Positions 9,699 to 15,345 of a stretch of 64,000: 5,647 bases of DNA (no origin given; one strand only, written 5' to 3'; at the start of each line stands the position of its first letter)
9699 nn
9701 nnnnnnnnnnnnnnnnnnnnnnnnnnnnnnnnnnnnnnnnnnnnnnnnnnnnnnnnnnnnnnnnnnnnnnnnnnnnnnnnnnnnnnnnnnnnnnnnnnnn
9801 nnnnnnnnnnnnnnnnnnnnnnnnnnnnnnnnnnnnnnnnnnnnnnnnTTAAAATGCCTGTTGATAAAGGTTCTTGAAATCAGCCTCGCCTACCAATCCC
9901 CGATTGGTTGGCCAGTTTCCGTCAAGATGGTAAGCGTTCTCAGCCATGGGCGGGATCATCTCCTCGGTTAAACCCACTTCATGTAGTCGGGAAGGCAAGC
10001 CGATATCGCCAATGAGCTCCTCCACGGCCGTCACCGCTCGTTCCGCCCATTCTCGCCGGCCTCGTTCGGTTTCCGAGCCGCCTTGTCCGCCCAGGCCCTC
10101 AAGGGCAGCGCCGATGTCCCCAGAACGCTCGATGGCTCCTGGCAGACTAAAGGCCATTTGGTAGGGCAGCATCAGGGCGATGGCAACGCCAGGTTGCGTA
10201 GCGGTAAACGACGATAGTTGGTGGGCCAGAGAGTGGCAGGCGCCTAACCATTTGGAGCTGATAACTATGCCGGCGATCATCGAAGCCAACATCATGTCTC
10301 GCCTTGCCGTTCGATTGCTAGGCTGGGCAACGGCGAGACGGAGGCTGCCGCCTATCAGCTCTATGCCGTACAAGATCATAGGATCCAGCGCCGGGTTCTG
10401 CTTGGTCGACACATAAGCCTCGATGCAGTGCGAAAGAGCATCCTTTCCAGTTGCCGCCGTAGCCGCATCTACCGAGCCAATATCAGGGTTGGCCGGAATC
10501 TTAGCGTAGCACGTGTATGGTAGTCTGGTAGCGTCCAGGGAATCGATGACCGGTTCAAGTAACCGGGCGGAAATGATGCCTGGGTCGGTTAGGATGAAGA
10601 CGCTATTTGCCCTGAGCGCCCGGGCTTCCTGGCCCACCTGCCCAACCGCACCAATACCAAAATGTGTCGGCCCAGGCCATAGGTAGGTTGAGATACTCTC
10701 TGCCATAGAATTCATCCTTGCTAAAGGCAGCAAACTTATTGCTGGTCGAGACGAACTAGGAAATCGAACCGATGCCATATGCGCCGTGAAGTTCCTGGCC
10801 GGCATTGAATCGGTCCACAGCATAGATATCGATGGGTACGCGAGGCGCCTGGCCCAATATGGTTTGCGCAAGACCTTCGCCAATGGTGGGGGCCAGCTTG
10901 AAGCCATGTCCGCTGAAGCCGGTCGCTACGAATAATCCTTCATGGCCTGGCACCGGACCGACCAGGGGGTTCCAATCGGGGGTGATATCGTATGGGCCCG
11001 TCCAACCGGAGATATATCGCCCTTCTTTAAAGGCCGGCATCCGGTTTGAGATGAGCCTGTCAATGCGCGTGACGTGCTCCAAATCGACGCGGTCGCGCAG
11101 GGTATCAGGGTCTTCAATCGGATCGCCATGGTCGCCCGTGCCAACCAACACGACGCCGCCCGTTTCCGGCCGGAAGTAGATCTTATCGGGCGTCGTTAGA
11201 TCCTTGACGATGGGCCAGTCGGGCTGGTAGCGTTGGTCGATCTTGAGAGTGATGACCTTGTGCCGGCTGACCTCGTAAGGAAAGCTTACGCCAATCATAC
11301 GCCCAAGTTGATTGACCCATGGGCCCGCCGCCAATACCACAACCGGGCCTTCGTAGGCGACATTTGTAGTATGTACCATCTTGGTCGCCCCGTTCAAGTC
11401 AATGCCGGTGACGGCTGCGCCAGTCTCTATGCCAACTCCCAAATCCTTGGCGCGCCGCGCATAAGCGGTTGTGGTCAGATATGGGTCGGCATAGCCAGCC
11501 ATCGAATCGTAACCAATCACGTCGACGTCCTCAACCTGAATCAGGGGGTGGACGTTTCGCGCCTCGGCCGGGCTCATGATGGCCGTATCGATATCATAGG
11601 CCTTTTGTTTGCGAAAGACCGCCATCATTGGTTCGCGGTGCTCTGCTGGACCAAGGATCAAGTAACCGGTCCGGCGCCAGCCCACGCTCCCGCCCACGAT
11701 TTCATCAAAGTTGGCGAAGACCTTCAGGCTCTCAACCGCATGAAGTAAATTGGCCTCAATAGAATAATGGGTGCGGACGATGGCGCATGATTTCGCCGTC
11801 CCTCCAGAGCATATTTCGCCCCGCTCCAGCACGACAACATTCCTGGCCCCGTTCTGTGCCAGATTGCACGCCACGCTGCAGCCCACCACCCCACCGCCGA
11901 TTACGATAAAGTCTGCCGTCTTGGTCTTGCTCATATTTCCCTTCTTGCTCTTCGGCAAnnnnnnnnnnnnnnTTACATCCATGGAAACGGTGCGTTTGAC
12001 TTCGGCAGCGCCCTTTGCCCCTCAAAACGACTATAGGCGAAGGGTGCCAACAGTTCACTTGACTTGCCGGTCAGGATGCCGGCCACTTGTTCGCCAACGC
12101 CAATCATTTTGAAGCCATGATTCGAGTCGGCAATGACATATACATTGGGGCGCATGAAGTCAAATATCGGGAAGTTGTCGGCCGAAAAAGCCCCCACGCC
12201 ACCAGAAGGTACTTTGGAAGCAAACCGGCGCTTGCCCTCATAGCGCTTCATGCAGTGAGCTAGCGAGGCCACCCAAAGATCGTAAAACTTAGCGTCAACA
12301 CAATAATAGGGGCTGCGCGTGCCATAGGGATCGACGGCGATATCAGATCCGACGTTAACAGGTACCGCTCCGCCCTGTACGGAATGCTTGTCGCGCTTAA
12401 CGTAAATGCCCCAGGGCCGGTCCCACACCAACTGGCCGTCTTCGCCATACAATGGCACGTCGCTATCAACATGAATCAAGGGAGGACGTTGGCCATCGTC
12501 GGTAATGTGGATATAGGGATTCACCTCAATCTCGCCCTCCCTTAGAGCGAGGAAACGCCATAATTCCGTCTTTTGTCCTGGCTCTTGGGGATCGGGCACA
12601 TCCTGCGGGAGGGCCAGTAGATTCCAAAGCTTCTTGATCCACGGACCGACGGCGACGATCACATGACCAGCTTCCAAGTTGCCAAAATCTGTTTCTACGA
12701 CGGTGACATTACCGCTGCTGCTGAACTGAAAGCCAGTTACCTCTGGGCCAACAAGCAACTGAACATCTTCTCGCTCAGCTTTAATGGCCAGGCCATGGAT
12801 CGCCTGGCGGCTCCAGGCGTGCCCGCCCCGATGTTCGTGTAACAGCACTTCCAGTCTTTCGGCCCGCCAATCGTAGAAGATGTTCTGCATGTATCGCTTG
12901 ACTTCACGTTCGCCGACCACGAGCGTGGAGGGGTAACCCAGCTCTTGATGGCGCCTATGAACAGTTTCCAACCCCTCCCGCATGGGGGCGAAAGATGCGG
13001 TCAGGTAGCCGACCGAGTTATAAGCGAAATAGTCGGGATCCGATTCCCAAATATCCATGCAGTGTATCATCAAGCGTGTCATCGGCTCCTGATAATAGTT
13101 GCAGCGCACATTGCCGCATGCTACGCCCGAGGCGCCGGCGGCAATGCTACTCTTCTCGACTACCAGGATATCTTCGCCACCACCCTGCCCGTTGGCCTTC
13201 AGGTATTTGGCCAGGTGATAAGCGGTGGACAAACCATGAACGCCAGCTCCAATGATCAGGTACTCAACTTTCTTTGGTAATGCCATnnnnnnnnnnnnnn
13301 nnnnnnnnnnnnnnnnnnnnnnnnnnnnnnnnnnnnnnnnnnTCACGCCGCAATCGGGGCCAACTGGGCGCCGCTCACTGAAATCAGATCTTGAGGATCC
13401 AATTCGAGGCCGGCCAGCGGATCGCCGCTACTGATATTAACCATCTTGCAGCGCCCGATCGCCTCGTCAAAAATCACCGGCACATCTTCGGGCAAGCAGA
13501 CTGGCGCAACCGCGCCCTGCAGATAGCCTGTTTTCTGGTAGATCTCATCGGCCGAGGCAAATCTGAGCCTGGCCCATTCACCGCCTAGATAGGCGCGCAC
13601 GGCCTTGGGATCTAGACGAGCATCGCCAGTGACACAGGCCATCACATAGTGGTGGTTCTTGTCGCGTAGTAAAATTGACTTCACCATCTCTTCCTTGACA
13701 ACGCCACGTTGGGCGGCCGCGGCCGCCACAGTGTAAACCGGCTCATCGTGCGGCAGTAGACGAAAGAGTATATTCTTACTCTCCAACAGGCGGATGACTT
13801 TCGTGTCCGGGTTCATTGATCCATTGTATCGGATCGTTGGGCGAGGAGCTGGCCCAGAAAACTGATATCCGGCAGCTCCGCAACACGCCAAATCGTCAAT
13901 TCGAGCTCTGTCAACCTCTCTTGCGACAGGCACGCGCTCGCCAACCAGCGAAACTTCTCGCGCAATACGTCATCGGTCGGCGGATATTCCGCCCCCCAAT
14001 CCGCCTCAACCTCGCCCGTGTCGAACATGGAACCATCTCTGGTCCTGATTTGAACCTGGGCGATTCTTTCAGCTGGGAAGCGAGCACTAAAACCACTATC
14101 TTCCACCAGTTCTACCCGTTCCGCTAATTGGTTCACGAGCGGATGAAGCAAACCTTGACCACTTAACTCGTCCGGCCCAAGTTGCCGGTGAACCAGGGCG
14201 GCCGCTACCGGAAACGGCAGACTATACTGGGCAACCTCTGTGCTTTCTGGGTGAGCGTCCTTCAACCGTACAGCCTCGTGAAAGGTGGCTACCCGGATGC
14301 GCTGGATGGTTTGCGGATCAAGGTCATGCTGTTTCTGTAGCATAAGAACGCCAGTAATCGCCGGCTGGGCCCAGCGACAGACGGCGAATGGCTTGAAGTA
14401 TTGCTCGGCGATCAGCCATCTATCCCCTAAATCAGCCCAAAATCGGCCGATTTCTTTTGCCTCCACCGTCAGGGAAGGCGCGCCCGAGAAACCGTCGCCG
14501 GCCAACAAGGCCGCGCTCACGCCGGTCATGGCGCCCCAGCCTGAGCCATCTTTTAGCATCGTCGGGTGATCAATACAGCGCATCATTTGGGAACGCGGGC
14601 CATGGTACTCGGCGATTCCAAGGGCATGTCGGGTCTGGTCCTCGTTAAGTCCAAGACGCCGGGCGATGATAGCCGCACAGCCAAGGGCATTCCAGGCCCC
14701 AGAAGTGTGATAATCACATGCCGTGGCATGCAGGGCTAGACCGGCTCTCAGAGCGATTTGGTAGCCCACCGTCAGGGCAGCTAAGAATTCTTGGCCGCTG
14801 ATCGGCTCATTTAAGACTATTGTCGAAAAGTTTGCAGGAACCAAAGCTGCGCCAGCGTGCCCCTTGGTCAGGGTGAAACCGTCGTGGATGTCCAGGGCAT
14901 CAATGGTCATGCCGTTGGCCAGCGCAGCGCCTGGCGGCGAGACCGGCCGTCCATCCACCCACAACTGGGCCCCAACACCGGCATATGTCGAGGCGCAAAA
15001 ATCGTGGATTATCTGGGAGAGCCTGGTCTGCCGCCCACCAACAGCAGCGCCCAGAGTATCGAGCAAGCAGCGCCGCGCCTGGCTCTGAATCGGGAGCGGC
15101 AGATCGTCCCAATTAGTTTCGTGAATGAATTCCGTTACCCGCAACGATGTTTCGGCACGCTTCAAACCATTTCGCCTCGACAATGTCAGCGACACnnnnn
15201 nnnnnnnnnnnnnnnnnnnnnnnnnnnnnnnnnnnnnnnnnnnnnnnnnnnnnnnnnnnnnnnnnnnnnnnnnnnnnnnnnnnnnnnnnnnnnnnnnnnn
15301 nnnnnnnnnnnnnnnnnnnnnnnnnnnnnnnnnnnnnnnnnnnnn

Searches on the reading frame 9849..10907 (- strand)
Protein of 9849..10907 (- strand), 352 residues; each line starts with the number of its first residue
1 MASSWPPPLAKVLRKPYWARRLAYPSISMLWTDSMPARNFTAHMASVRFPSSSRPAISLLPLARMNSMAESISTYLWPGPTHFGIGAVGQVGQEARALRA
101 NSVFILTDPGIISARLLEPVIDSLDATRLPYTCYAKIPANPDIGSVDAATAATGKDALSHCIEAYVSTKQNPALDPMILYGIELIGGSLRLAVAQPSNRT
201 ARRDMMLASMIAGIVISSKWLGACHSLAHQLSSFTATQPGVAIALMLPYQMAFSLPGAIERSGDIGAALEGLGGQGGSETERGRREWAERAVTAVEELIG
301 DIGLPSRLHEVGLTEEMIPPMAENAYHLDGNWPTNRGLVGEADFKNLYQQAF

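Call 65: search_protein_families(library=pfam, proteins=[window:9849-10907:-], max_evalue=0.00001)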
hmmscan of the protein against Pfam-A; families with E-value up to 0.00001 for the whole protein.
window:9849-10907:- (352 aa): 2 families
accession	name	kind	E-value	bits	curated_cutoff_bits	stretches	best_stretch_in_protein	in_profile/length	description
PF25137.1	ADH_Fe_C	-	9e-40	136.9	27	1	150-351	1-193/194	Fe-containing alcohol dehydrogenase family, C-terminal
PF00465.25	Fe-ADH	-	1.9e-09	37.8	31.3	1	80-153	3-76/168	Iron-containing alcohol dehydrogenase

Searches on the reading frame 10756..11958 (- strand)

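Call 65: search_protein_families(library=pfam, proteins=[window:10756-11958:-], max_evalue=0.00001)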
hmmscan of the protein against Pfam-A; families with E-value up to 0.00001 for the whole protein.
window:10756-11958:- (400 aa): 3 families
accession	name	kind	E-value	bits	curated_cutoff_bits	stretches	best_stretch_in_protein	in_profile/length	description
PF01266.30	DAO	-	1.6e-64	219.1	27.9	1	16-365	1-352/353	FAD dependent oxidoreductase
PF07992.20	Pyr_redox_2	-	1.1e-07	32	26.1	0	11-51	139-178/291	Pyridine nucleotide-disulphide oxidoreductase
PF13450.12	NAD_binding_8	-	6.4e-06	26.8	21.9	0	19-84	1-65/68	NAD(P)-binding Rossmann-like domain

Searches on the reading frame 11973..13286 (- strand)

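Call 65: search_protein_families(library=pfam, proteins=[window:11973-13286:-], max_evalue=0.00001)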
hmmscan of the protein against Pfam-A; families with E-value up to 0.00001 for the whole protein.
window:11973-13286:- (437 aa): 1 family
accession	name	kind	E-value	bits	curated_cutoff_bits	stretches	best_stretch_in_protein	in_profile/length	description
PF01266.30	DAO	-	1.9e-31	110.3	27.9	1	9-402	2-351/353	FAD dependent oxidoreductase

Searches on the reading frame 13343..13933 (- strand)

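Call 65: search_protein_families(library=pfam, proteins=[window:13343-13933:-], max_evalue=0.00001)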
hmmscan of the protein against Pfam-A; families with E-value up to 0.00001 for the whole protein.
window:13343-13933:- (196 aa): 1 family
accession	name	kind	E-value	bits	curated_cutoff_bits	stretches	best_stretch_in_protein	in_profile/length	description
PF04073.20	tRNA_edit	-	5e-27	94.9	25.5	1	64-184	2-121/123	Aminoacyl-tRNA editing domain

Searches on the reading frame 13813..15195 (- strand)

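Call 66: search_protein_families(library=pfam, proteins=[window:13813-15195:-], max_evalue=0.00001)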
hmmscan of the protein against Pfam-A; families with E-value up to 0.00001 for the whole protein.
window:13813-15195:- (460 aa): 2 families
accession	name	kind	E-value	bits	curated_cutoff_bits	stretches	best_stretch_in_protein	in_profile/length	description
PF03972.19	MmgE_PrpD_N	-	6.4e-42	143.9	32.1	1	21-247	4-228/244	MmgE/PrpD N-terminal domain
PF19305.4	MmgE_PrpD_C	-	1e-31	110.5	32.1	1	270-430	1-166/173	MmgE/PrpD C-terminal domain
